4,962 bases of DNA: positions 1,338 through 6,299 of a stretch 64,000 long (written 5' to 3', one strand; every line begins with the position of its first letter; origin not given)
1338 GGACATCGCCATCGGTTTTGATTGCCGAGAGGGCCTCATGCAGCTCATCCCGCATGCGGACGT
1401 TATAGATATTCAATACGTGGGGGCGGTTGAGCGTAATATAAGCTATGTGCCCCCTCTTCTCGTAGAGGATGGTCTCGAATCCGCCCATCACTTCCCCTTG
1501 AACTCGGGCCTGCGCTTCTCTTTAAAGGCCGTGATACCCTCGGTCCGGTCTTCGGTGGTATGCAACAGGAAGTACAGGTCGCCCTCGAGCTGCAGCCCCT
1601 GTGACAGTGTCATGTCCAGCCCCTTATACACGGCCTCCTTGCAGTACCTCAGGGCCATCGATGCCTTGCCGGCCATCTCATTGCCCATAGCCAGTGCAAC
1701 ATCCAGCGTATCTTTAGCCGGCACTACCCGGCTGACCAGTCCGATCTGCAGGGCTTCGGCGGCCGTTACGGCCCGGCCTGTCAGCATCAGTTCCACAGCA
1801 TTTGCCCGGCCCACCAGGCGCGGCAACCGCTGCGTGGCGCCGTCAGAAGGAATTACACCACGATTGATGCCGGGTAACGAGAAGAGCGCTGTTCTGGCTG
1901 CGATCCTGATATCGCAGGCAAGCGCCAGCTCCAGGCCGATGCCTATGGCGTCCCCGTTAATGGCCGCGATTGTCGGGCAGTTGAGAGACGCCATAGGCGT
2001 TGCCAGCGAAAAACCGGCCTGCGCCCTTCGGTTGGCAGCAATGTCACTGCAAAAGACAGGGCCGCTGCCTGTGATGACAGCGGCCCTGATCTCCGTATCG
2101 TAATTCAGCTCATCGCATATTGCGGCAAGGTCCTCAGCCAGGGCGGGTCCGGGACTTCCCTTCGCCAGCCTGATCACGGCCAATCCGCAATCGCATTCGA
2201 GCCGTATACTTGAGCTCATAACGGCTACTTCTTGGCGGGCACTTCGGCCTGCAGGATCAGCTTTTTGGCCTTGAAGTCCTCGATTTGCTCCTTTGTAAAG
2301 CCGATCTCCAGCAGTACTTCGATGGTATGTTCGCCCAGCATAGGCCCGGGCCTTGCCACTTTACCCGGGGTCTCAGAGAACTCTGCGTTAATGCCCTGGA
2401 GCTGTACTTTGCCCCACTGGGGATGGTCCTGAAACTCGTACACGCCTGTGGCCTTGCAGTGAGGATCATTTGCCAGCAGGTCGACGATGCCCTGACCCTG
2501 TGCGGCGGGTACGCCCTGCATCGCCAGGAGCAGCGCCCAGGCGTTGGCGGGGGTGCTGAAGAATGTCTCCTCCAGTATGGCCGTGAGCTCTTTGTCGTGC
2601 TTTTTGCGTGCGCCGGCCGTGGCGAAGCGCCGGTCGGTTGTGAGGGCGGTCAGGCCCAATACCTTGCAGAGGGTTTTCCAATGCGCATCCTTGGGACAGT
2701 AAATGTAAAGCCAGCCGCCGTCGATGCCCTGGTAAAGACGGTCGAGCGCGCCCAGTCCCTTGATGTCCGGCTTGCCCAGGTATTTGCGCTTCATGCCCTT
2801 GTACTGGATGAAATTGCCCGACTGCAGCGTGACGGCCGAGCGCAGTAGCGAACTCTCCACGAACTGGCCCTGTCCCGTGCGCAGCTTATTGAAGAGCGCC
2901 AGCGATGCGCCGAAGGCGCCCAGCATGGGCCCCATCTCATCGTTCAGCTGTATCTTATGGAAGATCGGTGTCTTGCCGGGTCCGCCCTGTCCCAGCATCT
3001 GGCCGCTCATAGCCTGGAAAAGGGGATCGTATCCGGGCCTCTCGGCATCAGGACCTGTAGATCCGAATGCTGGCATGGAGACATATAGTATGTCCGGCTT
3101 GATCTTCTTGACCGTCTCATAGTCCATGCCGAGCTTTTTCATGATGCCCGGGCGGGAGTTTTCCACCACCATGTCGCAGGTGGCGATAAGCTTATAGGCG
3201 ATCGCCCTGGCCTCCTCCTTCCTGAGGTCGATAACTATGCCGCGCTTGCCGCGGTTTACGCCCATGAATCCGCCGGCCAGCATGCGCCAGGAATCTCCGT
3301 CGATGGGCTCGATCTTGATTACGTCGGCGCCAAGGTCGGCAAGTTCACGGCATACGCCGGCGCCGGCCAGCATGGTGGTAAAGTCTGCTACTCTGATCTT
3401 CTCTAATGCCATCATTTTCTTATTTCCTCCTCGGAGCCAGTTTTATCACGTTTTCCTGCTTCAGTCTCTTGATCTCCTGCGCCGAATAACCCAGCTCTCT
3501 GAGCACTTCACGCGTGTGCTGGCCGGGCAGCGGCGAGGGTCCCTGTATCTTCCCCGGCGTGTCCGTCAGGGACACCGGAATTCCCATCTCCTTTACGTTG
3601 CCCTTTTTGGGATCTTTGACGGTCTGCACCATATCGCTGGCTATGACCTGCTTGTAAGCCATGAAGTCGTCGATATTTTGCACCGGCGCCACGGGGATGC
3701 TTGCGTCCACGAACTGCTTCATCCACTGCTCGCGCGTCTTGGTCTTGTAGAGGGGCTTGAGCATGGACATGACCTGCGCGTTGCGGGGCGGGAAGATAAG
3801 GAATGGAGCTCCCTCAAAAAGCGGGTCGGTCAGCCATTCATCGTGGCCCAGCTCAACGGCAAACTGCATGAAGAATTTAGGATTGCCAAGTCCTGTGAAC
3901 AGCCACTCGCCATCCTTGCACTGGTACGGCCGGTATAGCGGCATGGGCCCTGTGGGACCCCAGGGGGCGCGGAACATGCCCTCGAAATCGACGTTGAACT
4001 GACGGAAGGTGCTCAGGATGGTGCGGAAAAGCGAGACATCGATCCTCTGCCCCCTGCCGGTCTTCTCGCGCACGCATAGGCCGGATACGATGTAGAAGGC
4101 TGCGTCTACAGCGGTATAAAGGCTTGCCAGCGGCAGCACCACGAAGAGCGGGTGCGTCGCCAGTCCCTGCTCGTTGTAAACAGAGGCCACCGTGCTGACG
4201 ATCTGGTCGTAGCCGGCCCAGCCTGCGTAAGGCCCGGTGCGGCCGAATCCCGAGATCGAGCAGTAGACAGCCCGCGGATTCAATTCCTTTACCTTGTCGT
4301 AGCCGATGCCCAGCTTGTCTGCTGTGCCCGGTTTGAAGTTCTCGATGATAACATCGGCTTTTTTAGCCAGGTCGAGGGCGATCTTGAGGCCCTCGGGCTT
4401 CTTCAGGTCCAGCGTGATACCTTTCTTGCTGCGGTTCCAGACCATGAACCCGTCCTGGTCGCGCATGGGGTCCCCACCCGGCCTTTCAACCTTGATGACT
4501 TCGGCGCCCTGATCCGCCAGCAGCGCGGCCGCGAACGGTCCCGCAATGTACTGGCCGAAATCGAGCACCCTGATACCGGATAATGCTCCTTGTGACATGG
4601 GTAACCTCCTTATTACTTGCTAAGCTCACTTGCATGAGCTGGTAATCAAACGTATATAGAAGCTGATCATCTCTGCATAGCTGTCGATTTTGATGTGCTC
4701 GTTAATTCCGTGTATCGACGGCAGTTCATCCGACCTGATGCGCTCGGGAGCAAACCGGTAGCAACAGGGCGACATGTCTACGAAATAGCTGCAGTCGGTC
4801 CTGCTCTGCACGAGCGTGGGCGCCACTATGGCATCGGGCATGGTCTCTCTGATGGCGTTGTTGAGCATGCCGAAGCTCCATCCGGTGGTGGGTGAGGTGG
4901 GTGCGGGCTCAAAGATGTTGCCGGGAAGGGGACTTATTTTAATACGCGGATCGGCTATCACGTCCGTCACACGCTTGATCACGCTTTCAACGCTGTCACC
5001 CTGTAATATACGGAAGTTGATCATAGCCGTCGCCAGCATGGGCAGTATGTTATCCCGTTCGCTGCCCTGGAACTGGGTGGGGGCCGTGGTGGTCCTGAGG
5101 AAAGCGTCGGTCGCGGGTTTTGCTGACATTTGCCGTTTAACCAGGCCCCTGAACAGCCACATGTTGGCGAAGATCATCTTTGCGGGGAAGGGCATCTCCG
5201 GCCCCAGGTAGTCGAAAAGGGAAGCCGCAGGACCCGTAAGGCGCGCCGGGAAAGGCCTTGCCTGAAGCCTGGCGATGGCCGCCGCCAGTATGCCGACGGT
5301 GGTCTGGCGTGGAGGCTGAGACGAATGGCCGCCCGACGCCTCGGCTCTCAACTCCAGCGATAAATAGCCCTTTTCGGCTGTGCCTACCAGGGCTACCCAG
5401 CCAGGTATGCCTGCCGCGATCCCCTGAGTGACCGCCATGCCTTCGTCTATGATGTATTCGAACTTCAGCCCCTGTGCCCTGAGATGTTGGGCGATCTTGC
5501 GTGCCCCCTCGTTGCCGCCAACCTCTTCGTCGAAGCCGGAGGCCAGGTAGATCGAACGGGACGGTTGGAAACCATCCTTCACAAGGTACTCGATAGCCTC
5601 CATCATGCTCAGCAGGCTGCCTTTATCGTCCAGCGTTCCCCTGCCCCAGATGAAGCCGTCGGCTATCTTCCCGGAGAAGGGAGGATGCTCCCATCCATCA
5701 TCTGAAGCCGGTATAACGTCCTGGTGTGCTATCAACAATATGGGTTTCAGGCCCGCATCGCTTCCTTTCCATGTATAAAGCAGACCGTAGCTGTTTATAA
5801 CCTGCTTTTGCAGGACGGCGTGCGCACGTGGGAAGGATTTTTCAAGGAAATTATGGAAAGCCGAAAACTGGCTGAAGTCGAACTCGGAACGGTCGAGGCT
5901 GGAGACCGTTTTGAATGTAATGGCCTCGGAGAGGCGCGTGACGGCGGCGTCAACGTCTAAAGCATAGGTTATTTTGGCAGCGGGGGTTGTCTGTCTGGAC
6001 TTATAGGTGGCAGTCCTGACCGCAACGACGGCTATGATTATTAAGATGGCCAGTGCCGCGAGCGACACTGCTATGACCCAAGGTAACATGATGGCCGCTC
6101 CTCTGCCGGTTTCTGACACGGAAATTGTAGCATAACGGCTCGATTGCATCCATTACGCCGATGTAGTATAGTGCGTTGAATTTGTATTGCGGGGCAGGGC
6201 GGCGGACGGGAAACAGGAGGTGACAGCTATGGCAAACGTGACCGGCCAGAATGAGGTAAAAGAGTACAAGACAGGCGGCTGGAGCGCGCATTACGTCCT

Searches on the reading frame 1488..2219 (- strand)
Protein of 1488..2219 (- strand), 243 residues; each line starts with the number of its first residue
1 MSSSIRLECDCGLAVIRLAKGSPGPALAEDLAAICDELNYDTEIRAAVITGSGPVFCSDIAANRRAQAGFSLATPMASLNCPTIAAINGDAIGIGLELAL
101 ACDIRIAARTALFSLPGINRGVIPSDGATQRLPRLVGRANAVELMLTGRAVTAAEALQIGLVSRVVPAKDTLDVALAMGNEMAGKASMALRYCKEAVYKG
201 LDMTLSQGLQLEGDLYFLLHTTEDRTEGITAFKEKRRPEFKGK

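Call 61: search_protein_families(library=pfam, proteins=[window:1488-2219:-], max_evalue=0.0001)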
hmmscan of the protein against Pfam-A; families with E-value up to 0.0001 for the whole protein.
window:1488-2219:- (243 aa): 2 families
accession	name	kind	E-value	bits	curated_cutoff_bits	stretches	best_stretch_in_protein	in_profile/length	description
PF00378.25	ECH_1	-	1.1e-49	169.5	27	1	26-242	23-250/251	Enoyl-CoA hydratase/isomerase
PF16113.10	ECH_2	-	5.8e-17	62.6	27.2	1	29-173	21-179/335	Enoyl-CoA hydratase/isomerase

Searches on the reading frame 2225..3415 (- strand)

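Call 61: search_protein_families(library=pfam, proteins=[window:2225-3415:-], max_evalue=0.0001)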
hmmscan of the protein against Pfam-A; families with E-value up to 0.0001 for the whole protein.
window:2225-3415:- (396 aa): 1 family
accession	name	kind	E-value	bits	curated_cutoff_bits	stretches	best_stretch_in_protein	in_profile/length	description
PF02515.22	CoA_transf_3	-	4.3e-99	332.5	23.3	1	4-364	1-366/366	CoA-transferase family III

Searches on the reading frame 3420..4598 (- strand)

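Call 61: search_protein_families(library=pfam, proteins=[window:3420-4598:-], max_evalue=0.0001)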
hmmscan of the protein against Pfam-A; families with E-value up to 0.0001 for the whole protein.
window:3420-4598:- (392 aa): 1 family
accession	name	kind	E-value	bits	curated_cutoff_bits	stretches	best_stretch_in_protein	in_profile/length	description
PF02515.22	CoA_transf_3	-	2.8e-98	329.8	23.3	1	6-362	1-366/366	CoA-transferase family III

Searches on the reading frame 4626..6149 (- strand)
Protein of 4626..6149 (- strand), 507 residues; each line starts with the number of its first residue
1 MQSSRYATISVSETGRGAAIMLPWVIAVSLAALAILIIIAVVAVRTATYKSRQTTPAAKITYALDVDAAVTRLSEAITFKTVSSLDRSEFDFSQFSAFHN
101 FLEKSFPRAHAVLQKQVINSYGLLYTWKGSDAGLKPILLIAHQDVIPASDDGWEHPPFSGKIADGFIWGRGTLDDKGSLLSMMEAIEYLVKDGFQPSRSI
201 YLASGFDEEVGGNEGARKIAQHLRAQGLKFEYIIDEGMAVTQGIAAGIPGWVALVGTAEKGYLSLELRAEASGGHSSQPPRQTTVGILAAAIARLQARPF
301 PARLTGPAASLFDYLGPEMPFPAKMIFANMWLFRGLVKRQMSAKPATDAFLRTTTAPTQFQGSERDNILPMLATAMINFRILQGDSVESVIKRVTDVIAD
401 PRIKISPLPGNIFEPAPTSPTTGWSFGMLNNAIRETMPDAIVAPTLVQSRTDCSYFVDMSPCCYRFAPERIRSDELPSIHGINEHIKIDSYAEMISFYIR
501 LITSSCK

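Call 61: search_protein_families(library=pfam, proteins=[window:4626-6149:-], max_evalue=0.0001)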
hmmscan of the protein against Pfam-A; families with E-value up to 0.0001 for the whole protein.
window:4626-6149:- (507 aa): 3 families
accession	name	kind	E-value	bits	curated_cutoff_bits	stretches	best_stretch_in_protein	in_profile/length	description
PF01546.33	Peptidase_M20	-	4.6e-27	95.7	24.6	1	138-503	1-205/206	Peptidase family M20/M25/M40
PF07687.19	M20_dimer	-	7e-11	42.5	21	1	257-400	1-101/107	Peptidase dimerisation domain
PF04389.22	Peptidase_M28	-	9.4e-05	22.7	21.3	0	126-243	5-99/193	Peptidase family M28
